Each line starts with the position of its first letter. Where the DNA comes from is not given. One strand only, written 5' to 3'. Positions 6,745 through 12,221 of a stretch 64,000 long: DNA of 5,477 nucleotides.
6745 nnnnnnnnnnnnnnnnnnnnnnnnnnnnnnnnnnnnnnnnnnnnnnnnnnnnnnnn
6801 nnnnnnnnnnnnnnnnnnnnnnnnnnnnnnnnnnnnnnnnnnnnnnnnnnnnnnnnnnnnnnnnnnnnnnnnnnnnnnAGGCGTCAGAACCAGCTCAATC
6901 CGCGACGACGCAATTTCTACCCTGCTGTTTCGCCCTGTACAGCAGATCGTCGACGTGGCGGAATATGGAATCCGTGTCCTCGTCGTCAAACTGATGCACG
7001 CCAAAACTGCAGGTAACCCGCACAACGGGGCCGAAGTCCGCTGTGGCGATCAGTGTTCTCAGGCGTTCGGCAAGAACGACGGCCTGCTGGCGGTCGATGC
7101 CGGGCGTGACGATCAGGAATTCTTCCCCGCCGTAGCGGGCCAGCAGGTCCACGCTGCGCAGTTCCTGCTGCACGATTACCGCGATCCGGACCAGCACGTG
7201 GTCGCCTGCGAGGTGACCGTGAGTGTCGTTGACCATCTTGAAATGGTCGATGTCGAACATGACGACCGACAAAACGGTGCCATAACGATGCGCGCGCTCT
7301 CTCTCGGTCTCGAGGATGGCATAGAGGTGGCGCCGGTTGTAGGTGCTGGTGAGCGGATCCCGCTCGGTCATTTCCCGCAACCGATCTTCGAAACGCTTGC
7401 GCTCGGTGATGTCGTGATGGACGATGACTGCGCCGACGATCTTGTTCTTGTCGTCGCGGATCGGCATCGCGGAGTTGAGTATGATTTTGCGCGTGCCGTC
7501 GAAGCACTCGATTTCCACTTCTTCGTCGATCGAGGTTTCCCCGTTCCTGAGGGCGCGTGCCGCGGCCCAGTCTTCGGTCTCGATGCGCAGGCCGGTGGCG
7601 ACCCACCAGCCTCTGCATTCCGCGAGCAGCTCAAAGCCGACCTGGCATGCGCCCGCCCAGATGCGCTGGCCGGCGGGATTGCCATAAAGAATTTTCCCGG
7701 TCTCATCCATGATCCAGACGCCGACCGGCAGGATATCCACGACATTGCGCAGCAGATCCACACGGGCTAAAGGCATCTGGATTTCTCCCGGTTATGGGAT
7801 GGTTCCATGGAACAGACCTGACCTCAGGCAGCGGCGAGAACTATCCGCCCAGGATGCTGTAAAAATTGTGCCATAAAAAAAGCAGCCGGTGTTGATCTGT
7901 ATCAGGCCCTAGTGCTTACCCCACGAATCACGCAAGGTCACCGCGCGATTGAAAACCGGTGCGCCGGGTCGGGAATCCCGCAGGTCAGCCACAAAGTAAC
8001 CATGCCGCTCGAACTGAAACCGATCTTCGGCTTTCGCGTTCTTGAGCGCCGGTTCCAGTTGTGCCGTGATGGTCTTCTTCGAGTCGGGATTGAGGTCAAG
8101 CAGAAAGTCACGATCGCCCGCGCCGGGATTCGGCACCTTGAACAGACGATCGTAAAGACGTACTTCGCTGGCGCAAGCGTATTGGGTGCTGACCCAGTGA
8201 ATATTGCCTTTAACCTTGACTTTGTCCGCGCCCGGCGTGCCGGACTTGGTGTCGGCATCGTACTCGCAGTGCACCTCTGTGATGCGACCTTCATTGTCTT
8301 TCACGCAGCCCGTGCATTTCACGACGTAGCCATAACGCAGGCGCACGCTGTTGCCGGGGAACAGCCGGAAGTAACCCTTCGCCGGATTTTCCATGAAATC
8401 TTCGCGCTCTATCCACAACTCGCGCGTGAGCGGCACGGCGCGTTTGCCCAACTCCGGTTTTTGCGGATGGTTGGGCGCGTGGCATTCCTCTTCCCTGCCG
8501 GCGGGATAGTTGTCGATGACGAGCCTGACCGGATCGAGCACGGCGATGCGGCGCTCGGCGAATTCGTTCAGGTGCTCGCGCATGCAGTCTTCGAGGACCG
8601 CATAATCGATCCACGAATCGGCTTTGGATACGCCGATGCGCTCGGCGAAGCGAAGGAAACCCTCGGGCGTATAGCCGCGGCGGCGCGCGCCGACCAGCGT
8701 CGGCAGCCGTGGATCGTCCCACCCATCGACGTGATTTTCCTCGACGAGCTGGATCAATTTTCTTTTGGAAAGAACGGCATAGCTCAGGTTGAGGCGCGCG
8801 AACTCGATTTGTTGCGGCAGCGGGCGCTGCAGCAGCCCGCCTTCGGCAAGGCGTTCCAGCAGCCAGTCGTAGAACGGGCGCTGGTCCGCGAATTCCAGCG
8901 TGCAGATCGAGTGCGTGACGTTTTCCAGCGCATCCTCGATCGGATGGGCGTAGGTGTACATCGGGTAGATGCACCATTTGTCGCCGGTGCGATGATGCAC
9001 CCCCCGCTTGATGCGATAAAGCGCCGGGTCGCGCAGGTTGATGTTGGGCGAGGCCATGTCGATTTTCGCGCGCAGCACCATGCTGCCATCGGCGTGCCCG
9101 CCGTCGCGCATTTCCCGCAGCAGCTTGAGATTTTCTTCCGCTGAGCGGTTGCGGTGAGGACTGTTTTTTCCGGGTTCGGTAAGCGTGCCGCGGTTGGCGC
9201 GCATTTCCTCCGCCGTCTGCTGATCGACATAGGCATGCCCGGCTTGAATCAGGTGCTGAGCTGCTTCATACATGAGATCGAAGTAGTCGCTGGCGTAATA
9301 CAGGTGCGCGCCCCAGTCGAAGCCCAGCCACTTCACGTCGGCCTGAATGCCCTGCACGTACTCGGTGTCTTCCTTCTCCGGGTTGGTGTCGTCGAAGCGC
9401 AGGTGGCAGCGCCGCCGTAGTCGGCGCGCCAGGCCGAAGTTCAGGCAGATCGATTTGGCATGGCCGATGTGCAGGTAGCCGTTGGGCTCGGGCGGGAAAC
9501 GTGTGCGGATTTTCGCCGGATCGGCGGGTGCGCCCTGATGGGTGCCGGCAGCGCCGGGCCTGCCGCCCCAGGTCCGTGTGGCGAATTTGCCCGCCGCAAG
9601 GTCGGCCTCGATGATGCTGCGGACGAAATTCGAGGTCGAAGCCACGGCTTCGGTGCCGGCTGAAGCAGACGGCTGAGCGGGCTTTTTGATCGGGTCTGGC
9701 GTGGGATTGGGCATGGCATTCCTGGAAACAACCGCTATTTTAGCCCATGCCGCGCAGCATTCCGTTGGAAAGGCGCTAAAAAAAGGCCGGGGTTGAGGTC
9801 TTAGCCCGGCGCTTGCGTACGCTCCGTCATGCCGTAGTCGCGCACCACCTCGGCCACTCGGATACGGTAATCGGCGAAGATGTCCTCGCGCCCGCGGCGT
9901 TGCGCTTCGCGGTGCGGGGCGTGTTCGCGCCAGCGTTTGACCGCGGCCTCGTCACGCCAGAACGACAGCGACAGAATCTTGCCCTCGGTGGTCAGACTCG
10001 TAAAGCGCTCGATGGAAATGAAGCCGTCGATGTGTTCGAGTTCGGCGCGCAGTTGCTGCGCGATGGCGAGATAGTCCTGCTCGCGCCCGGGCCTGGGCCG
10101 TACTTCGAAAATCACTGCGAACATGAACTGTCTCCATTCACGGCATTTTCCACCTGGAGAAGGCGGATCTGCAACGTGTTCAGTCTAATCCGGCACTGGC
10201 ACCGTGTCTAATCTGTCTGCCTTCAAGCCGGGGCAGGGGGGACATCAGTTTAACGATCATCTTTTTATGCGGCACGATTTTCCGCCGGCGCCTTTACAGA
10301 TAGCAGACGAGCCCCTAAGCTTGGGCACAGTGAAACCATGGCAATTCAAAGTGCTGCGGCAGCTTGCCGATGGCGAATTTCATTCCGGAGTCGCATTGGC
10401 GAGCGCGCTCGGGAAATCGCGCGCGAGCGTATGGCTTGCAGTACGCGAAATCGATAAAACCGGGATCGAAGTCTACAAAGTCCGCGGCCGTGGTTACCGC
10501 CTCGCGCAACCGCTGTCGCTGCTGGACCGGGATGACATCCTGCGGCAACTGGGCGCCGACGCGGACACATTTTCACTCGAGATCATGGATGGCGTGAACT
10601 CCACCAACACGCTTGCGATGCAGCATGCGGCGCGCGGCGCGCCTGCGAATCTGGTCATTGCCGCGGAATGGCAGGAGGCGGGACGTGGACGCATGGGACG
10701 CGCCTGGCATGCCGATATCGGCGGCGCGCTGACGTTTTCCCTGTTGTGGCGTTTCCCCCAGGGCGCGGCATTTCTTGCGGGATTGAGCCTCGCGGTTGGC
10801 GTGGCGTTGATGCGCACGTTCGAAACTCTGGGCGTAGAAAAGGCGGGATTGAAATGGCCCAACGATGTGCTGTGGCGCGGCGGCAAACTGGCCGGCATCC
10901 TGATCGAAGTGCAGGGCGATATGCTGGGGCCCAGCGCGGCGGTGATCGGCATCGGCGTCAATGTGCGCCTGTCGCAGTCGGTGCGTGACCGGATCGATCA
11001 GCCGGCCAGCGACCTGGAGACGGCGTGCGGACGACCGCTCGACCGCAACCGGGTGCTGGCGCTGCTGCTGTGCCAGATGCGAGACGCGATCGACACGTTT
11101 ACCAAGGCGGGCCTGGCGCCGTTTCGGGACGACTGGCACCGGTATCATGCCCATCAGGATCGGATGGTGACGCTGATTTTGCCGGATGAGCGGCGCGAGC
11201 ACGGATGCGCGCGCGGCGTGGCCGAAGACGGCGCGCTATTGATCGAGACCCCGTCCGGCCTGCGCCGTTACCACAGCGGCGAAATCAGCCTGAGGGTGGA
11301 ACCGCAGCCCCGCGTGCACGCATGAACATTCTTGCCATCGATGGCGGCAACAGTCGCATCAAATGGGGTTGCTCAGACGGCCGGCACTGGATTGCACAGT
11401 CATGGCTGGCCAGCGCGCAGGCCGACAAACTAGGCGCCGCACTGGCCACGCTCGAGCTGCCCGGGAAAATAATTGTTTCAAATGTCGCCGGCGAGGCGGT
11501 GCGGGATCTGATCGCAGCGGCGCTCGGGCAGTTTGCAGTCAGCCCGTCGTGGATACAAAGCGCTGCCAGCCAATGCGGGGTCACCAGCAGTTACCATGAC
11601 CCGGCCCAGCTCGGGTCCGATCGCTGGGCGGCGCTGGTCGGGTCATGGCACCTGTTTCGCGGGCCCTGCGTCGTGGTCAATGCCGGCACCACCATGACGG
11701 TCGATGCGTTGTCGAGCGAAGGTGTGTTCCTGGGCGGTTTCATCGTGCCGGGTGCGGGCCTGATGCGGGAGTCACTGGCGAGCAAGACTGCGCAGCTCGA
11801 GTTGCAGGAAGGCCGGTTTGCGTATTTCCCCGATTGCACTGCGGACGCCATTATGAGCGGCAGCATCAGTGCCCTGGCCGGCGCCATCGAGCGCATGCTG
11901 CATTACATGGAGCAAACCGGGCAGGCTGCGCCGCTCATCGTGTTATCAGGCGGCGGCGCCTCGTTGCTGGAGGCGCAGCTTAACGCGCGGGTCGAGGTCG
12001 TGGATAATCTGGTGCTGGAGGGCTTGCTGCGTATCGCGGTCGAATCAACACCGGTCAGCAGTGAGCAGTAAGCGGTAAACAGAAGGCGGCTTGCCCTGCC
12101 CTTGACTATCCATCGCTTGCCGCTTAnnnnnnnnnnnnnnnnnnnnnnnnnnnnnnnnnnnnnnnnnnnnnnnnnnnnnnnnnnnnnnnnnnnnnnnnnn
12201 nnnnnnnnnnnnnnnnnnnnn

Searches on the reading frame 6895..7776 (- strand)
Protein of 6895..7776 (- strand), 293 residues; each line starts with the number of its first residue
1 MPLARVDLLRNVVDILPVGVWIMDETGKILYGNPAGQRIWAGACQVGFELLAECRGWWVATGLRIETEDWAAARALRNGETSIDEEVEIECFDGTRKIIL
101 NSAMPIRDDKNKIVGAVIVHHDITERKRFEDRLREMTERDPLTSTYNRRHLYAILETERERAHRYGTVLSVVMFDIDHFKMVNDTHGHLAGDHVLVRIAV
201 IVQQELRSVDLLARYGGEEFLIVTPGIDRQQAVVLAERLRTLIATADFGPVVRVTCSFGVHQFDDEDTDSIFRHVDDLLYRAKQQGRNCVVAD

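Call 43: search_protein_families(library=pfam, proteins=[window:6895-7776:-], max_evalue=0.001)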
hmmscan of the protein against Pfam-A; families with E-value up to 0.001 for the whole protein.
window:6895-7776:- (293 aa): 5 families
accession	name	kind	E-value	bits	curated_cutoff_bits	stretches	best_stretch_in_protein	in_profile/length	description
PF00990.26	GGDEF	-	3.4e-40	137.9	23.8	1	139-288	3-160/161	Diguanylate cyclase, GGDEF domain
PF08448.16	PAS_4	-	4.4e-09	37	23.1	1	15-128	3-110/110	PAS fold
PF00989.32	PAS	-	1.7e-08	34.9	22.6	0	9-39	3-33/113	PAS fold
PF13426.13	PAS_9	-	3.6e-07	30.9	27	1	17-125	1-103/103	PAS domain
PF13188.13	PAS_8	-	2.4e-06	27.7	21.8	1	8-40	2-34/65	PAS domain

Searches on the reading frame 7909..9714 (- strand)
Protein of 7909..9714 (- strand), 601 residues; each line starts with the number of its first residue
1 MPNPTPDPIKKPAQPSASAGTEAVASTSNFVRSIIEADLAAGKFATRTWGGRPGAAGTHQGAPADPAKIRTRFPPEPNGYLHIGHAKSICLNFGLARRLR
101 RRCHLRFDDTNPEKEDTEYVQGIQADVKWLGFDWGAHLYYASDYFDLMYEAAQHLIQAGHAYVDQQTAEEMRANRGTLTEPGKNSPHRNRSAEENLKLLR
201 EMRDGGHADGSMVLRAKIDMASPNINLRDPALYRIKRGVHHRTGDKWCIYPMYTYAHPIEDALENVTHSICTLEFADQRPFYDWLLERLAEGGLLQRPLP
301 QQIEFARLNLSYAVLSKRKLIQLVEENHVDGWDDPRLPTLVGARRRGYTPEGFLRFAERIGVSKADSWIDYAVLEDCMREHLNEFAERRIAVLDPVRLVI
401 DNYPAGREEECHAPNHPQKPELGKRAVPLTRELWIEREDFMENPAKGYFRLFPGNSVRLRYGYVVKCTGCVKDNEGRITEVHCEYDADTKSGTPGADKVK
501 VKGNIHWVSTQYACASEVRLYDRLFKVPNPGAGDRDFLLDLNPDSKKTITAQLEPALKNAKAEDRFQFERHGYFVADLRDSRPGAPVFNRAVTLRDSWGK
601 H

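Call 43: search_protein_families(library=pfam, proteins=[window:7909-9714:-], max_evalue=0.001)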
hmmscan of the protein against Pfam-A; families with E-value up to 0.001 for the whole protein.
window:7909-9714:- (601 aa): 3 families
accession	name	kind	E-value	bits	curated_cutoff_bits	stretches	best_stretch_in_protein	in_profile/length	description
PF00749.27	tRNA-synt_1c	-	1.7e-102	343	23.4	1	68-383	1-313/314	tRNA synthetases class I (E and Q), catalytic domain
PF03950.23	tRNA-synt_1c_C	-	9.8e-32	109.5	23.9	1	386-486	1-91/91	tRNA synthetases class I (E and Q), anti-codon binding domain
PF20974.2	tRNA-synt_1c_C2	-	3.6e-23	82.5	23.9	1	505-577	2-69/69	tRNA synthetases class I (E and Q), anti-codon binding domain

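Call 46: find_homologous_proteins(query=window:7909-9714:-, max_evalue=1e-50)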
Query window:7909-9714:- (601 aa): 8000 proteins with E <= 1e-50 among 8000 candidates; the best 120 are listed.
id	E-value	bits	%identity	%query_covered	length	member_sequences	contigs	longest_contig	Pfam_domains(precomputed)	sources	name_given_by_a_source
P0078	0.0e+0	1426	100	100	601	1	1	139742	PF20974.3,PF00749.28,PF03950.24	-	-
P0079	0.0e+0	1209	85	100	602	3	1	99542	PF20974.3,PF00749.28,PF03950.24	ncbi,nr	ncbi:MAG: glutamine--tRNA ligase/YqeY domain fusion protein [Burkholderiales bacterium]|nr:glutamine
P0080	0.0e+0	1208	85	100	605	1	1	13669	PF20974.3,PF00749.28,PF03950.24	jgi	-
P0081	0.0e+0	1175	83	98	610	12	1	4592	PF20974.3,PF00749.28,PF03950.24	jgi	-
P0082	0.0e+0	1140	82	98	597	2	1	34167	PF20974.3,PF00749.28,PF03950.24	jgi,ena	-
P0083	0.0e+0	1137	83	96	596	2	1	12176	PF20974.3,PF00749.28,PF03950.24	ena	-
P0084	0.0e+0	1126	82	96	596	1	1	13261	PF20974.3,PF00749.28,PF03950.24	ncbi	ncbi:MAG: glutamine--tRNA ligase/YqeY domain fusion protein [Burkholderiales bacterium]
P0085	0.0e+0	1121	82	95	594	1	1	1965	PF20974.3,PF00749.28,PF03950.24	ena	-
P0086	0.0e+0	1115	80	96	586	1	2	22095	PF20974.3,PF00749.28,PF03950.24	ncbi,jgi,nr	ncbi:MAG: glutamine--tRNA ligase/YqeY domain fusion protein [Betaproteobacteria bacterium]|nr:glutam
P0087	0.0e+0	1114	81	95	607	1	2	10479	PF20974.3,PF00749.28,PF03950.24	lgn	-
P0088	0.0e+0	1112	78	99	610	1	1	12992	PF20974.3,PF00749.28,PF03950.24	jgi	jgi:glutaminyl-tRNA synthetase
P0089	0.0e+0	1109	78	100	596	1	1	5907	PF20974.3,PF00749.28,PF03950.24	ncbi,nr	ncbi:MAG: glutamine--tRNA ligase/YqeY domain fusion protein [Betaproteobacteria bacterium]|nr:glutam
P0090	0.0e+0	1109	79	97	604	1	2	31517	PF20974.3,PF00749.28,PF03950.24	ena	-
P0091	0.0e+0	1109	81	95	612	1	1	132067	PF20974.3,PF00749.28,PF03950.24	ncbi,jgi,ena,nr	ncbi:MAG: glutamine--tRNA ligase/YqeY domain fusion protein [Burkholderiales bacterium]|nr:glutamine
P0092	0.0e+0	1108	80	96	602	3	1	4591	PF20974.3,PF00749.28,PF03950.24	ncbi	-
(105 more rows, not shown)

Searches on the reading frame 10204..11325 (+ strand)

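Call 43: search_protein_families(library=pfam, proteins=[window:10204-11325:+], max_evalue=0.001)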
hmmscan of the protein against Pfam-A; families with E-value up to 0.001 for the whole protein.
window:10204-11325:+ (373 aa): 3 families
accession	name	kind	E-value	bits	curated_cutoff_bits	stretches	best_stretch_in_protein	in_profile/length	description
PF03099.24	BPL_LplA_LipB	-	2.2e-16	60.4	21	1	131-253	5-133/133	Biotin/lipoate A/B protein ligase family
PF02237.23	BPL_C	-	5.7e-09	36.2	21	1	320-364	4-48/48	Biotin protein ligase C terminal domain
PF08279.18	HTH_11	-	1.4e-07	31.7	25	1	47-99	2-55/55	HTH domain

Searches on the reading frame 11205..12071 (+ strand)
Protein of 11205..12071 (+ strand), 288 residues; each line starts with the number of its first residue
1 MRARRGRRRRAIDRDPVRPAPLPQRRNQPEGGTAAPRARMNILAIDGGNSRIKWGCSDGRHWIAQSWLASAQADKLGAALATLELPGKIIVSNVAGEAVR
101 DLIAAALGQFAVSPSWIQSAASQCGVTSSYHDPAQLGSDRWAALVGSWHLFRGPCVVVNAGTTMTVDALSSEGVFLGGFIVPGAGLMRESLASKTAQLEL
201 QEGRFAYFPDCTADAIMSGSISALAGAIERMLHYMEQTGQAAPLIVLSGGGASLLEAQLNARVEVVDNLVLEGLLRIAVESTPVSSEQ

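Call 43: search_protein_families(library=pfam, proteins=[window:11205-12071:+], max_evalue=0.001)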
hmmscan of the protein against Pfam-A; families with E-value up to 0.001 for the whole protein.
window:11205-12071:+ (288 aa): 1 family
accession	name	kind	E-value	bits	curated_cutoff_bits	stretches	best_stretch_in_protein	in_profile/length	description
PF03309.20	Pan_kinase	-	5.6e-49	167.2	24.7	1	42-232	1-203/205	Type III pantothenate kinase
